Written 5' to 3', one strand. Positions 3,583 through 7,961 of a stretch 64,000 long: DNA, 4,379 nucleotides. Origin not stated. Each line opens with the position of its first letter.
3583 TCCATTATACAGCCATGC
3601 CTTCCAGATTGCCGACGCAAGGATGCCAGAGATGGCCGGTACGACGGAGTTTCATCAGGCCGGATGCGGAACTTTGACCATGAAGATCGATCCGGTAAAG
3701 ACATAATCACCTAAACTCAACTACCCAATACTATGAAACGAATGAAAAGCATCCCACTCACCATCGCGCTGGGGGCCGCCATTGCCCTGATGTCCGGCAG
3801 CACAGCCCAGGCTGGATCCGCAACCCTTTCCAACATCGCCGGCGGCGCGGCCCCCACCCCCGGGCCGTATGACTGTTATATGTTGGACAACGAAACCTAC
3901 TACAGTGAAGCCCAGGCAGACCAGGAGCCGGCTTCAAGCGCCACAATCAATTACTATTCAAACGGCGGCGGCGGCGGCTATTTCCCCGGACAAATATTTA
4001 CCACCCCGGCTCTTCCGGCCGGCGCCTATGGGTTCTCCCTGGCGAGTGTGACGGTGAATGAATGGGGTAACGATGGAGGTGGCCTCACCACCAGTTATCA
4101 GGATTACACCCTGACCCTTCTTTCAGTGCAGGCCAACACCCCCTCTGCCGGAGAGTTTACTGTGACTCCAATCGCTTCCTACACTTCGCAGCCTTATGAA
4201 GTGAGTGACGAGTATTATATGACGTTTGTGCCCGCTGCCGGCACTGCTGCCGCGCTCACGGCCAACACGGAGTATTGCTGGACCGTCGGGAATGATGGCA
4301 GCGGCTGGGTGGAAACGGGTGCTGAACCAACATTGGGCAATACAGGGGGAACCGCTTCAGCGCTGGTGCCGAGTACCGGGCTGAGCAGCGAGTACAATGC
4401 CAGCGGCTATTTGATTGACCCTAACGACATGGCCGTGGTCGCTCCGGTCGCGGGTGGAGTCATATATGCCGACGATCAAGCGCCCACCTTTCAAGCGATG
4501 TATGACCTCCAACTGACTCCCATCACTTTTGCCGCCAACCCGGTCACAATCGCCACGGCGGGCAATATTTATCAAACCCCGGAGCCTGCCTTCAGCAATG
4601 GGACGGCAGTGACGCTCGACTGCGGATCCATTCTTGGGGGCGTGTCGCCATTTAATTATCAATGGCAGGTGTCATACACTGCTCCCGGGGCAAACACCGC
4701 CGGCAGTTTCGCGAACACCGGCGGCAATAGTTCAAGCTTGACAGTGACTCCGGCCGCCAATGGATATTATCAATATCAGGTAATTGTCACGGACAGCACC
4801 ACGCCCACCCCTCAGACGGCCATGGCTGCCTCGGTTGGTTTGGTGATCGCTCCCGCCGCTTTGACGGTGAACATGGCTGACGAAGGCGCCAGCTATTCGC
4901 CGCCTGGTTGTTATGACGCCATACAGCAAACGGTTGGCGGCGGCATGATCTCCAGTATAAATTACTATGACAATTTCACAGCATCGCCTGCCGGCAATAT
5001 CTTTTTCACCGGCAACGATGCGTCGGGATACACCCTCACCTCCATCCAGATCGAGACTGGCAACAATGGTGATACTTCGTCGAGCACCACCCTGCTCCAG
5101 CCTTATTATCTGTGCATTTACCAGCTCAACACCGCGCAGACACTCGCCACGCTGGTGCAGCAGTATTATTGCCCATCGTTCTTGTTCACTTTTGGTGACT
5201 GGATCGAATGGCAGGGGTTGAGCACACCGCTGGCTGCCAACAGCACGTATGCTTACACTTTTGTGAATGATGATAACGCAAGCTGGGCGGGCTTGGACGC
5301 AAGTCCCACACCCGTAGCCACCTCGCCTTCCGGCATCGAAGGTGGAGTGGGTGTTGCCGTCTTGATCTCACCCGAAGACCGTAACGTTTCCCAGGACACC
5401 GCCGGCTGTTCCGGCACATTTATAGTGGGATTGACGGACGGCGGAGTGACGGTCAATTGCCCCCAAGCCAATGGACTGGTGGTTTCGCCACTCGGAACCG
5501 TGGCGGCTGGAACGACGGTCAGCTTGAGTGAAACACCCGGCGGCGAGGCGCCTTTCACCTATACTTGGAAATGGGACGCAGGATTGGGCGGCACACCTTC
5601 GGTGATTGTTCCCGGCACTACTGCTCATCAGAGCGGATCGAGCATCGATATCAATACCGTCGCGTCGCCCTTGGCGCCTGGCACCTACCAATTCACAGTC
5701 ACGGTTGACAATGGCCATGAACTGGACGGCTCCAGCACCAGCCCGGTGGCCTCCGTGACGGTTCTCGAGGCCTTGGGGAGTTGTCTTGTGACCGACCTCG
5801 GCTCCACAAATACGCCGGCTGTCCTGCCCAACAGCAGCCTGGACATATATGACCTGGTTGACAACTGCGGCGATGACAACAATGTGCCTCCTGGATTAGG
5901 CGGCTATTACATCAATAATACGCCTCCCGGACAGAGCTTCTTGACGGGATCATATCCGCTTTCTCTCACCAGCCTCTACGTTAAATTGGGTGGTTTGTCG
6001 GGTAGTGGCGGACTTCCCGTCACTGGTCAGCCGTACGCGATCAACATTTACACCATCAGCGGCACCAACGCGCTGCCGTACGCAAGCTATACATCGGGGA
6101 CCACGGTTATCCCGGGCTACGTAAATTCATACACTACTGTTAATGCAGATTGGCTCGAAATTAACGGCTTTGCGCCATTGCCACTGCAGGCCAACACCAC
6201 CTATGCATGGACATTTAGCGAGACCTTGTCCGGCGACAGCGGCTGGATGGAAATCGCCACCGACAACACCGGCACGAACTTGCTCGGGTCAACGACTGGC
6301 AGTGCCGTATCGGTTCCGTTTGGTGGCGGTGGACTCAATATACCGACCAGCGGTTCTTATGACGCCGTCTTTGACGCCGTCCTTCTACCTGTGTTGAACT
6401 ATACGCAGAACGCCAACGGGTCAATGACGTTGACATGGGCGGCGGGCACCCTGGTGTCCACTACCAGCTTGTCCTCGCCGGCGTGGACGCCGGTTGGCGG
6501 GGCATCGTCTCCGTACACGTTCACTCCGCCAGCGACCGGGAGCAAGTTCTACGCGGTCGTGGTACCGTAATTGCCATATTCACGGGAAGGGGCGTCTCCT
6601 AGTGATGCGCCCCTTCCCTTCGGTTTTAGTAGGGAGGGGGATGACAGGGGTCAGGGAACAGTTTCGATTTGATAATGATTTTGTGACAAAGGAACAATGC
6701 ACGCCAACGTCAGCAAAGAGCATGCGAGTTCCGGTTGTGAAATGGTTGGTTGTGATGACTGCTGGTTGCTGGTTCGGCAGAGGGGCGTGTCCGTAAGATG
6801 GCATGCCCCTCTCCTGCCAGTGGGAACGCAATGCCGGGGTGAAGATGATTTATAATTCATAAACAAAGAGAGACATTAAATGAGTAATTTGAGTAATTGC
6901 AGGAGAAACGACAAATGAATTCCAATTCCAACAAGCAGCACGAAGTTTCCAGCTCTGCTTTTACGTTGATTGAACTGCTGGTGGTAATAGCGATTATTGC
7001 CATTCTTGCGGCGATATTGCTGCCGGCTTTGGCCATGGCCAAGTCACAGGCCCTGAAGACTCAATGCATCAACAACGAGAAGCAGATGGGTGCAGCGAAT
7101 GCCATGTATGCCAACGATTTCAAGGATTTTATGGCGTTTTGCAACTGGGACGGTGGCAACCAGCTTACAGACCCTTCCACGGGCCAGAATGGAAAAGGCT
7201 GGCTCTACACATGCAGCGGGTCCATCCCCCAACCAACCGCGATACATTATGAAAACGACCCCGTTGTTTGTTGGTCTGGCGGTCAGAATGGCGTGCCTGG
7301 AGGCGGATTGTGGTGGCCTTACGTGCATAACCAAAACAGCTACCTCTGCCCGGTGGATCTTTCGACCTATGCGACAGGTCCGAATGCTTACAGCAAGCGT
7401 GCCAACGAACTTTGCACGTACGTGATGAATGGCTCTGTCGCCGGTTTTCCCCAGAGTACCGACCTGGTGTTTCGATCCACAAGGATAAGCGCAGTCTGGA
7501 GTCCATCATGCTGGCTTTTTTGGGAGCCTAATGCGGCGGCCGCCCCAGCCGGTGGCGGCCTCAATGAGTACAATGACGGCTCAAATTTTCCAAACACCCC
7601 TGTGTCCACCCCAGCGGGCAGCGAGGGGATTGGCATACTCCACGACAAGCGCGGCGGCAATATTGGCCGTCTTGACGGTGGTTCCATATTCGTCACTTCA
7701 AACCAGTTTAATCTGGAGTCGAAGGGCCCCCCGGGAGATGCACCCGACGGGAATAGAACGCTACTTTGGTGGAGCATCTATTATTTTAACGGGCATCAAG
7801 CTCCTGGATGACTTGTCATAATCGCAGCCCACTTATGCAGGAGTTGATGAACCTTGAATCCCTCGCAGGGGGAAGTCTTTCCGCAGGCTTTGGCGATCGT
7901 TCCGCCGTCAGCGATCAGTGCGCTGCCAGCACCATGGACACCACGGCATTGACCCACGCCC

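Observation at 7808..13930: Two copies of a conserved ~110-130 nt element / small Cys ORF bracket the giant GH2 gene, each 4-nt coupled to the upstream gene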

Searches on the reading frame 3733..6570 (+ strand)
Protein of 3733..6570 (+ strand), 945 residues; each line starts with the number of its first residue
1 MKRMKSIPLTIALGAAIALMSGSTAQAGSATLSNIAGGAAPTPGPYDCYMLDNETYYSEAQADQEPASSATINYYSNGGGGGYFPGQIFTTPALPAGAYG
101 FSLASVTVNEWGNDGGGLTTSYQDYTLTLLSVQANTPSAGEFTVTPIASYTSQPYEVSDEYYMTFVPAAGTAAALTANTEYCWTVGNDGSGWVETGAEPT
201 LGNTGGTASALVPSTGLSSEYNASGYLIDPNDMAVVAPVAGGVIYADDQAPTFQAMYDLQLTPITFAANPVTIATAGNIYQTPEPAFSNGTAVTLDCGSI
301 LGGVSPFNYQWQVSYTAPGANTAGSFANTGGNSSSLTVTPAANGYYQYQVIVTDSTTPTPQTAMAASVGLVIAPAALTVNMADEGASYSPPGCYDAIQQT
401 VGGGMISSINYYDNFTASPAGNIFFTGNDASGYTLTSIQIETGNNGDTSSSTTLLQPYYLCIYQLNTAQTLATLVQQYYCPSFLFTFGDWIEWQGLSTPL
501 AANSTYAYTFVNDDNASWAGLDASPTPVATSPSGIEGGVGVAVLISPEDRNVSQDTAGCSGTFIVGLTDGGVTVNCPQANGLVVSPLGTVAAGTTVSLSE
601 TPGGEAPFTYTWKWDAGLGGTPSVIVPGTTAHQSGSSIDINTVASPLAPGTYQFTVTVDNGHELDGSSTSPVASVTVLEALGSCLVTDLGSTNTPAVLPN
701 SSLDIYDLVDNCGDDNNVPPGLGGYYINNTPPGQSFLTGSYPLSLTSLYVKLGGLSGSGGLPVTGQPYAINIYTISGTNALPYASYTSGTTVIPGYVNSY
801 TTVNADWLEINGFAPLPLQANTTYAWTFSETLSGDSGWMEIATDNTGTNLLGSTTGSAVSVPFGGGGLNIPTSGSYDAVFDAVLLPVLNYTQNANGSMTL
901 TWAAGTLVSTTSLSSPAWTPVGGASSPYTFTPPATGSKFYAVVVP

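Call 10: search_protein_families(library=pfam, proteins=[window:3733-6570:+], max_evalue=0.01)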
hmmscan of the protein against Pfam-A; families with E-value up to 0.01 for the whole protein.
window:3733-6570:+ (945 aa): 1 family
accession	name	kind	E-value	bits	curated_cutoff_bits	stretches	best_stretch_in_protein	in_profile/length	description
PF22352.2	K319L-like_PKD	-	0.00023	21.6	27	0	308-360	30-76/84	K319L-like, PKD domain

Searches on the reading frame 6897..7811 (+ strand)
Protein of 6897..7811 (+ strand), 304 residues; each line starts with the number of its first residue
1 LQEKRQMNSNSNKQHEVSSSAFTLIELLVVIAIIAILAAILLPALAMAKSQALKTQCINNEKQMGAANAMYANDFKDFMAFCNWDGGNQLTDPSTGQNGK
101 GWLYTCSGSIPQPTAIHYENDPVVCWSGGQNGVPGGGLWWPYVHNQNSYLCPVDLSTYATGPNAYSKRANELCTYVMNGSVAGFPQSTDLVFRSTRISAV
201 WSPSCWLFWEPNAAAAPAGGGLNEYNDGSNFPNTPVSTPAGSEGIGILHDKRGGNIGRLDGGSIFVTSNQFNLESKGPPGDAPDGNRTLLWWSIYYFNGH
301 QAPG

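Call 10: search_protein_families(library=pfam, proteins=[window:6897-7811:+], max_evalue=0.01)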
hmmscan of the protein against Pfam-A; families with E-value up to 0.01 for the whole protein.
window:6897-7811:+ (304 aa): 1 family
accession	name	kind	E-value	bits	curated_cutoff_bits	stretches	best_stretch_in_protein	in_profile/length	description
PF07963.17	N_methyl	-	4.4e-06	26.5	21.2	1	19-42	4-27/27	Prokaryotic N-terminal methylation motif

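Call 70: search_protein_families(library=ncbifam, proteins=[window:6897-7811:+], max_evalue=0.1)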
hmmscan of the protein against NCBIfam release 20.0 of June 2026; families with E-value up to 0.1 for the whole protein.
window:6897-7811:+ (304 aa): 14 families
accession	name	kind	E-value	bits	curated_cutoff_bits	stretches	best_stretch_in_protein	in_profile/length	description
TIGR01710.1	typeII_sec_gspG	equivalog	4e-07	30.1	88.85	1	21-102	2-82/134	type II secretion system major pseudopilin GspG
NF040999.1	pilin_ComGC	equivalog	1.8e-06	28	75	1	20-61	2-43/84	competence type IV pilus major pilin ComGC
NF007862.0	PRK10574.1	equivalog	3.2e-06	27.3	138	1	20-46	5-31/145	prepilin peptidase-dependent pilin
TIGR02532.1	IV_pilin_GFxxxE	domain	4e-06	26.4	16.3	1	21-42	3-24/24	prepilin-type N-terminal cleavage/methylation domain-containing protein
NF041775.1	typeIV_PilA_Myxo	equivalog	4.2e-06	26.9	400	1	20-78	11-69/214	type IV pilin protein PilA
TIGR02596.1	TIGR02596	subfamily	1.2e-05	25.5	70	1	22-70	1-50/196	Verru_Chthon cassette protein D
TIGR01708.2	typeII_sec_gspH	equivalog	2.8e-05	24.2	80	1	21-56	3-39/169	type II secretion system minor pseudopilin GspH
NF041013.1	T4P_ComGE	equivalog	0.00015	21.8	49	1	20-47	4-31/83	competence type IV pilus minor pilin ComGE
NF040982.1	ComGD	equivalog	0.0047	17.3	70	1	20-55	2-37/139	competence type IV pilus minor pilin ComGD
TIGR02599.1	TIGR02599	subfamily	0.0057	15.9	256.5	1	21-57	1-37/361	Verru_Chthon cassette protein C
NF038303.1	EPS_HpsB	equivalog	0.008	16.2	150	1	19-58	2-41/211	hormogonium polysaccharide secretion pseudopilin HpsB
NF041002.1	pilin_ComGF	equivalog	0.019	15.2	80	1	20-52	2-34/139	competence type IV pilus minor pilin ComGF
NF007800.0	PRK10506.1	equivalog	0.04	13.7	158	1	19-40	8-29/163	prepilin peptidase-dependent protein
TIGR01711.1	gspJ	equivalog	0.064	13.1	64.85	1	21-39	2-20/192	type II secretion system minor pseudopilin GspJ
